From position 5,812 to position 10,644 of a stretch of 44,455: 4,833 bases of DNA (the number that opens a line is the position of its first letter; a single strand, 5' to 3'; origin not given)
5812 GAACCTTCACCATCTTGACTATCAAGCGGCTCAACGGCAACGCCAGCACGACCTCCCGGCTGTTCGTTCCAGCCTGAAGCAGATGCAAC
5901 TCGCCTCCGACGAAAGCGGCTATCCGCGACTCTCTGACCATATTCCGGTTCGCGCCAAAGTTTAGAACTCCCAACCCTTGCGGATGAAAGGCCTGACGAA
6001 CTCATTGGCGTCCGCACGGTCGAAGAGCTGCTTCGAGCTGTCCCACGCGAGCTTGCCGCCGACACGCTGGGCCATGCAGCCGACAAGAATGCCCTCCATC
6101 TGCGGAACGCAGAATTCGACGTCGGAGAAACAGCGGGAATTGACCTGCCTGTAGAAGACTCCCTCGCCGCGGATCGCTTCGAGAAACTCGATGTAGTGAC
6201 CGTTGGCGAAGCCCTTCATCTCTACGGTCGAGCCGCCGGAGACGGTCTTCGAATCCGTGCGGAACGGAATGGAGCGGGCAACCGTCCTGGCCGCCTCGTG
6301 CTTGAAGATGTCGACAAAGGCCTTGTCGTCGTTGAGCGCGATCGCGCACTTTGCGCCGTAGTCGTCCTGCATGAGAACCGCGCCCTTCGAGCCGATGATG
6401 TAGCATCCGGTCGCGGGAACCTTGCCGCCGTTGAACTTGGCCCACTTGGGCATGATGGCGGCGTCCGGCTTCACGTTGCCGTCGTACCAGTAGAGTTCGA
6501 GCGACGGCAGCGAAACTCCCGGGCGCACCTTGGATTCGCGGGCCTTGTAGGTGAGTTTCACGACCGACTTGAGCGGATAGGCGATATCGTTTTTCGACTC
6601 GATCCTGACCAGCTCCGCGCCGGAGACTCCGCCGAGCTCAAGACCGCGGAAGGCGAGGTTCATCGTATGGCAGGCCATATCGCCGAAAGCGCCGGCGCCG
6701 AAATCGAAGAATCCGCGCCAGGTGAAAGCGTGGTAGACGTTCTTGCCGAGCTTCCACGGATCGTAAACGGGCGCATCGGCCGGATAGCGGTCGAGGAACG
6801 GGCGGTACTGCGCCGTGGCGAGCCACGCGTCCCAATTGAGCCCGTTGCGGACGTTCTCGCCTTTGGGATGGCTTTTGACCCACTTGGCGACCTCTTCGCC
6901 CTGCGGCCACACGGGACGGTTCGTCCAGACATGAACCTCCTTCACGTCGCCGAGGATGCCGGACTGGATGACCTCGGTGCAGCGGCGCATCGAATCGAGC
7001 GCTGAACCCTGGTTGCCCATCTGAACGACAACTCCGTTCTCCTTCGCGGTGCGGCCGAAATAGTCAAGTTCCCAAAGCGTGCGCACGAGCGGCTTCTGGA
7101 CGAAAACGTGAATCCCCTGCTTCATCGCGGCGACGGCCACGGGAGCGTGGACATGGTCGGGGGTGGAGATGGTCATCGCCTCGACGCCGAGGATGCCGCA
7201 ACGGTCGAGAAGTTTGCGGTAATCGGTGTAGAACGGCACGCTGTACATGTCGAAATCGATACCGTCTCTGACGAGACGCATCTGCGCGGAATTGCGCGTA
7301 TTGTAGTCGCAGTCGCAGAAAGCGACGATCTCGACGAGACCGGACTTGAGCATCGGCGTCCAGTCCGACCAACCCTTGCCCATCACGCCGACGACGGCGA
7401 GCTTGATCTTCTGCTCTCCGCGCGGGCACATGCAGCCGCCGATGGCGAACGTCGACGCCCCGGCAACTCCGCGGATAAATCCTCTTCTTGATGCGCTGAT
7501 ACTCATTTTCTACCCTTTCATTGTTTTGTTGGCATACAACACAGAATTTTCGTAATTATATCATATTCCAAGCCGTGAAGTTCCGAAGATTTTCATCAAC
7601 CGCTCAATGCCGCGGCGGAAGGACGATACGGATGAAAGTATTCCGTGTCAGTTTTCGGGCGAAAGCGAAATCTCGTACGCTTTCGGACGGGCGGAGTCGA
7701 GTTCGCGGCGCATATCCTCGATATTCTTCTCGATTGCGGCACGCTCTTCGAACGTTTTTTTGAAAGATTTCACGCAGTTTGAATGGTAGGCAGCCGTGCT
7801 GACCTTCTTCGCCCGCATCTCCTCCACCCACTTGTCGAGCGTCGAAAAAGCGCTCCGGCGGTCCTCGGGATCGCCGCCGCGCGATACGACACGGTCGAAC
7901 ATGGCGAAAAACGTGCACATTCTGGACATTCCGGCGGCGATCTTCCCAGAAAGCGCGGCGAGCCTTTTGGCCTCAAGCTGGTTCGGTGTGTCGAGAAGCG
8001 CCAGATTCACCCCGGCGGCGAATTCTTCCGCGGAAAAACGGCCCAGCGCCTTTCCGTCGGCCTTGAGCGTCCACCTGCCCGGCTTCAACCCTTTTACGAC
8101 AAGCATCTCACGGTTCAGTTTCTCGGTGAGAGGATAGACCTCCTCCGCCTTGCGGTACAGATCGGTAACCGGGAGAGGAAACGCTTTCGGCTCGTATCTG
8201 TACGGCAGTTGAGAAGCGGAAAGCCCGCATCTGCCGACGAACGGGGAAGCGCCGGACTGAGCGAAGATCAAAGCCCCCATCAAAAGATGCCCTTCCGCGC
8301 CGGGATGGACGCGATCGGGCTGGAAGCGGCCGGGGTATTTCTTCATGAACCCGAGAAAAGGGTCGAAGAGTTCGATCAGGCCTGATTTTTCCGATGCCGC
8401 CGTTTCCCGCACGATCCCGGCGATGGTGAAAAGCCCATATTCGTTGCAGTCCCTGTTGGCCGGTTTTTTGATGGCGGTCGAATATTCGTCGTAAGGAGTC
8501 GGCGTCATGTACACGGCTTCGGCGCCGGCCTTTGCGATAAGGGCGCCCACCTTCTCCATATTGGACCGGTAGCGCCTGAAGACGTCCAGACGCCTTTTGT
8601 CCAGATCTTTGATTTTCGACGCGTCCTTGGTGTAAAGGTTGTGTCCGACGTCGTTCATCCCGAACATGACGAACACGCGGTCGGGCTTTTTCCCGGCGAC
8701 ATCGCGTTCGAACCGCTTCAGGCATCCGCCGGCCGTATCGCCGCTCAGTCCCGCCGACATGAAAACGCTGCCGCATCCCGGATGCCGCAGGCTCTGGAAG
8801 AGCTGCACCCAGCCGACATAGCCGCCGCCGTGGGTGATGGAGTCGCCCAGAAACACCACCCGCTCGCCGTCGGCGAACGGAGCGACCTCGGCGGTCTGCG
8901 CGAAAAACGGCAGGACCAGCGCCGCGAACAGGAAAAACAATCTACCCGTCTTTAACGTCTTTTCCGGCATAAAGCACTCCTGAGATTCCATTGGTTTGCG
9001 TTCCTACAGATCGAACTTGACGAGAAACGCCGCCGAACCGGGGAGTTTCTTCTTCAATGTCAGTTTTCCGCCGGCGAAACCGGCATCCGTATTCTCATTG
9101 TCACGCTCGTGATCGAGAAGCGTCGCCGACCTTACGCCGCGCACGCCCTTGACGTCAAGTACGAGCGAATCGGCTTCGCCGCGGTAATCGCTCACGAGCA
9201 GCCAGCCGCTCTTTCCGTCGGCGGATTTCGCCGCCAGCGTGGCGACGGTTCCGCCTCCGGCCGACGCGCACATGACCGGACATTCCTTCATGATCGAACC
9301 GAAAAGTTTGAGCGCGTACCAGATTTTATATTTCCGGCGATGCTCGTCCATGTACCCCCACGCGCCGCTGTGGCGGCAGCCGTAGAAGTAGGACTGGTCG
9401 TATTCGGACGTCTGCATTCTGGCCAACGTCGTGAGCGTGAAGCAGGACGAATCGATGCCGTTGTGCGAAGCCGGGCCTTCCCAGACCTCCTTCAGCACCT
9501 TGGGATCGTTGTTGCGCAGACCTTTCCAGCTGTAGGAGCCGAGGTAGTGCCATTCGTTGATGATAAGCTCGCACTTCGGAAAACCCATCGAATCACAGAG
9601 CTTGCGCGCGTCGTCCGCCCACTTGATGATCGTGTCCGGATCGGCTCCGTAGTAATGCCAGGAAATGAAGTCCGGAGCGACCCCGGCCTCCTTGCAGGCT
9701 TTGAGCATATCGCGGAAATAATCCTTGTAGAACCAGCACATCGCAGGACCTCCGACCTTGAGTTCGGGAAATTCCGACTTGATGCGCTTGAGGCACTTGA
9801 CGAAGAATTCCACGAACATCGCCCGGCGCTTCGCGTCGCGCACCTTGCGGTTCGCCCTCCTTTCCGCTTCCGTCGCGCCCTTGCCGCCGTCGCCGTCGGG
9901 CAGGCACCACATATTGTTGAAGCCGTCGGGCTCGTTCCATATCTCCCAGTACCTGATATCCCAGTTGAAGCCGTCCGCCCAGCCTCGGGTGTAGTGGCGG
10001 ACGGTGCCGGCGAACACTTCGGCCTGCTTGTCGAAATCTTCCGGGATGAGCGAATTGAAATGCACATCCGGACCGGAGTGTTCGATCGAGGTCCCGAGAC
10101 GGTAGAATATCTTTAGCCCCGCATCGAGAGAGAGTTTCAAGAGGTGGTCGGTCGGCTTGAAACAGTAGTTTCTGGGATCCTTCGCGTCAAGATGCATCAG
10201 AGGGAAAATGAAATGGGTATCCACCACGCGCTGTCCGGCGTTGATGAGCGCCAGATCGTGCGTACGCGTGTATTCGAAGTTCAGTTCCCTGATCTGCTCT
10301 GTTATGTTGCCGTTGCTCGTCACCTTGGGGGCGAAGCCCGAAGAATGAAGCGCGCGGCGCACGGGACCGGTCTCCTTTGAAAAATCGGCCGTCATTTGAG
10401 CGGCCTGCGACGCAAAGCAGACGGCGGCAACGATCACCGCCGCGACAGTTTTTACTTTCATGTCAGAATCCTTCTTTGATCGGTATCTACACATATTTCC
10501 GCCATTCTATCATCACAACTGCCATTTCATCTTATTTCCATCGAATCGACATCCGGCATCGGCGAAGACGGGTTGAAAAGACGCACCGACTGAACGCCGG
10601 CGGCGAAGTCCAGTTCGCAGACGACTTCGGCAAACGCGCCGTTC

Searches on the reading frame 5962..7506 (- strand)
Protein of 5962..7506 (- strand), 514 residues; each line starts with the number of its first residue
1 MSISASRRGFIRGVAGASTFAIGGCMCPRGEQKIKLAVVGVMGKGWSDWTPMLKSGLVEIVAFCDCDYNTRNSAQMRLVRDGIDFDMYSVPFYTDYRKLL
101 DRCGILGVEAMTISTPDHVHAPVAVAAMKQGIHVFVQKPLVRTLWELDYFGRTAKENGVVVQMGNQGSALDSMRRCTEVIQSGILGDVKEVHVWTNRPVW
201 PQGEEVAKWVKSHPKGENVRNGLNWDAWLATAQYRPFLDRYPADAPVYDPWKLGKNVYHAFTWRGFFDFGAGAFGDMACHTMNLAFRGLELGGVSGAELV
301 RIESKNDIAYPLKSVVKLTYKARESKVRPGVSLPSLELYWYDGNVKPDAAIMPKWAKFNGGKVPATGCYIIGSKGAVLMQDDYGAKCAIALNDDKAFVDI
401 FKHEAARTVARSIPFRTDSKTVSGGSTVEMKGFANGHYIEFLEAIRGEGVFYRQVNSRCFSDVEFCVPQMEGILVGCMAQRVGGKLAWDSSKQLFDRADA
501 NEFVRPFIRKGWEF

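Call 37: search_protein_families(library=pfam, proteins=[window:5962-7506:-], max_evalue=0.001)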
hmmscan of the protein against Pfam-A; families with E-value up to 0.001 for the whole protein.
window:5962-7506:- (514 aa): 3 families
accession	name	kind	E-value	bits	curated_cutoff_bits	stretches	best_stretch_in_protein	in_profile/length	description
PF01408.29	GFO_IDH_MocA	-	2.1e-13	51.5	24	1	34-164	1-119/120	Oxidoreductase family, NAD-binding Rossmann fold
PF19051.5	GFO_IDH_MocA_C2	-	0.00015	21.8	23.3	0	178-282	10-94/254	Oxidoreductase family, C-terminal alpha/beta domain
PF22725.1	GFO_IDH_MocA_C3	-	0.00031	21.2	27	0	260-285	32-57/124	GFO/IDH/MocA C-terminal domain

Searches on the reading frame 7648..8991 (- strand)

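Call 37: search_protein_families(library=pfam, proteins=[window:7648-8991:-], max_evalue=0.001)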
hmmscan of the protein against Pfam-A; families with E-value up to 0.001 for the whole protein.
window:7648-8991:- (447 aa): 3 families
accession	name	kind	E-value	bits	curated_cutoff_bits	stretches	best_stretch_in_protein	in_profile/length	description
PF13472.12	Lipase_GDSL_2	-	2.7e-19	70.8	32.9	1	47-235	1-176/178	GDSL-like Lipase/Acylhydrolase family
PF00657.28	Lipase_GDSL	-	1.7e-14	54.9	23.6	1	45-241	1-207/208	GDSL-like Lipase/Acylhydrolase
PF04311.20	DUF459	-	0.00097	19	27.2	0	44-166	1-118/197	Protein of unknown function (DUF459)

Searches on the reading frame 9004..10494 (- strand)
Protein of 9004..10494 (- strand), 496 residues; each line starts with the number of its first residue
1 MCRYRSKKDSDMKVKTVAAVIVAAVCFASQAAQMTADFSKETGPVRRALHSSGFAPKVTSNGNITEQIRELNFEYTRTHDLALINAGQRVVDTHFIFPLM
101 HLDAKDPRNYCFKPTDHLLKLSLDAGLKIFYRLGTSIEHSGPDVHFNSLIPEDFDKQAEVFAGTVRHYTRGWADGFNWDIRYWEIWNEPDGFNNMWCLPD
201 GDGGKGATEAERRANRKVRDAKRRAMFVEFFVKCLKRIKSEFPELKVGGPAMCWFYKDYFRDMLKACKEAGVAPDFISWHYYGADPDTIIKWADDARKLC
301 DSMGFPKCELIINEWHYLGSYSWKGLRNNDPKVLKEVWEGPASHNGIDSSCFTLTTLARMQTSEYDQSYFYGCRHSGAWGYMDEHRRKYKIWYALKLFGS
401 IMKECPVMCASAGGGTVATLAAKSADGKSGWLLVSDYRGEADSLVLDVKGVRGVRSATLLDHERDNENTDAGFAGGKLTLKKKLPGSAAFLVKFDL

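Call 37: search_protein_families(library=pfam, proteins=[window:9004-10494:-], max_evalue=0.001)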
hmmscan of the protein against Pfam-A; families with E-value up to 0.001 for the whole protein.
window:9004-10494:- (496 aa): 1 family
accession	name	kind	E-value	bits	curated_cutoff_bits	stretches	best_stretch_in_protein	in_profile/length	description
PF01229.23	Glyco_hydro_39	-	3.7e-10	39.6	26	1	226-284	172-228/472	Glycosyl hydrolases family 39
